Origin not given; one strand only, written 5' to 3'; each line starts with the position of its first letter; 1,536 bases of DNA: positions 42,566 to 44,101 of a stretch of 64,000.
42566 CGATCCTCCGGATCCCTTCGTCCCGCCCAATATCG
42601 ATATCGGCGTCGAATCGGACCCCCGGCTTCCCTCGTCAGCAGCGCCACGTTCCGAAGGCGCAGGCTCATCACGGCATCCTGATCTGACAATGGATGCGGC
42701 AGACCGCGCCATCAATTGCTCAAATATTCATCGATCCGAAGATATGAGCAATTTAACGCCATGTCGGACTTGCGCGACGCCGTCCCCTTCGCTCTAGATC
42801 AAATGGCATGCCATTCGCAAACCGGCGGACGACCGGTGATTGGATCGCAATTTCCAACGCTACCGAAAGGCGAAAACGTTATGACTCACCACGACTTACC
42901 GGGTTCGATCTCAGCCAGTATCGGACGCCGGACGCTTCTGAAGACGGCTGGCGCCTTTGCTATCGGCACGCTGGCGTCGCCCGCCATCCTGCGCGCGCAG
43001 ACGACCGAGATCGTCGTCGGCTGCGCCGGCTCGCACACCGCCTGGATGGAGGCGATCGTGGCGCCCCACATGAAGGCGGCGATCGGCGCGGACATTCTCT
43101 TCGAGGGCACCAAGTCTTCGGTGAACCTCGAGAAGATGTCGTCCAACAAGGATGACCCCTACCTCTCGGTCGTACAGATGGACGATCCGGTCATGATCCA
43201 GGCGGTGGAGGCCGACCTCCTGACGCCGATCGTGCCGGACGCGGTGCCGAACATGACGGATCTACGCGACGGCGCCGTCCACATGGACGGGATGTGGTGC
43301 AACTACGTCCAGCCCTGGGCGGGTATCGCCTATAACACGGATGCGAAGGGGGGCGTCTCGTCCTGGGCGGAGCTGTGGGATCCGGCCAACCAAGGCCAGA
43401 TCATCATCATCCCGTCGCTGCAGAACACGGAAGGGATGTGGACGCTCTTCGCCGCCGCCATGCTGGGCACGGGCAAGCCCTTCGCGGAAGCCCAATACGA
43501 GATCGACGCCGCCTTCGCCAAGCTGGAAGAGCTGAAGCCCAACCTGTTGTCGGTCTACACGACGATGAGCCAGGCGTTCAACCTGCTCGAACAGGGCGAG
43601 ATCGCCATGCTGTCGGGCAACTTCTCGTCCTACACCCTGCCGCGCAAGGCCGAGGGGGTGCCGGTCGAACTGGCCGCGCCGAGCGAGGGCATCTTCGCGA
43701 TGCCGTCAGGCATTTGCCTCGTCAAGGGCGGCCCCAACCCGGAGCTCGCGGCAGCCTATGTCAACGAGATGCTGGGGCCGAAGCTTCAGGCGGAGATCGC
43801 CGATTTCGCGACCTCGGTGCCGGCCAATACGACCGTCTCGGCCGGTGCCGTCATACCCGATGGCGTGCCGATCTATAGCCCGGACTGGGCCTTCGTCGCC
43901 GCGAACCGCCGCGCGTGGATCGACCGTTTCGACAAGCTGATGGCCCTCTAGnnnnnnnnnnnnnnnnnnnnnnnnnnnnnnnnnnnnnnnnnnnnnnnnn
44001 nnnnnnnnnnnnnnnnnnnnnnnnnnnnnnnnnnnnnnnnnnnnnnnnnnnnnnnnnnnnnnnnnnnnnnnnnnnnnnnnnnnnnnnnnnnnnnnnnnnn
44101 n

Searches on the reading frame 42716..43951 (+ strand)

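Call 10: search_protein_families(library=pfam, proteins=[window:42716-43951:+], max_evalue=0.0001)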
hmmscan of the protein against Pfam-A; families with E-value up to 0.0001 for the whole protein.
window:42716-43951:+ (411 aa): 4 families
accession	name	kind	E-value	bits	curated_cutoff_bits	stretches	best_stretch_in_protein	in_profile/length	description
PF13343.11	SBP_bac_6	-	6.1e-27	95.1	24.6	1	155-396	16-244/245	Bacterial extracellular solute-binding protein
PF13416.11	SBP_bac_8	-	2.6e-22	80.4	27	1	145-380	35-271/279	Bacterial extracellular solute-binding protein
PF13531.11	SBP_bac_11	-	5.9e-10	39.7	25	1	100-362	2-222/227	Bacterial extracellular solute-binding protein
PF01547.30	SBP_bac_1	-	1.1e-08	35.9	26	1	148-358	49-306/307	Bacterial extracellular solute-binding protein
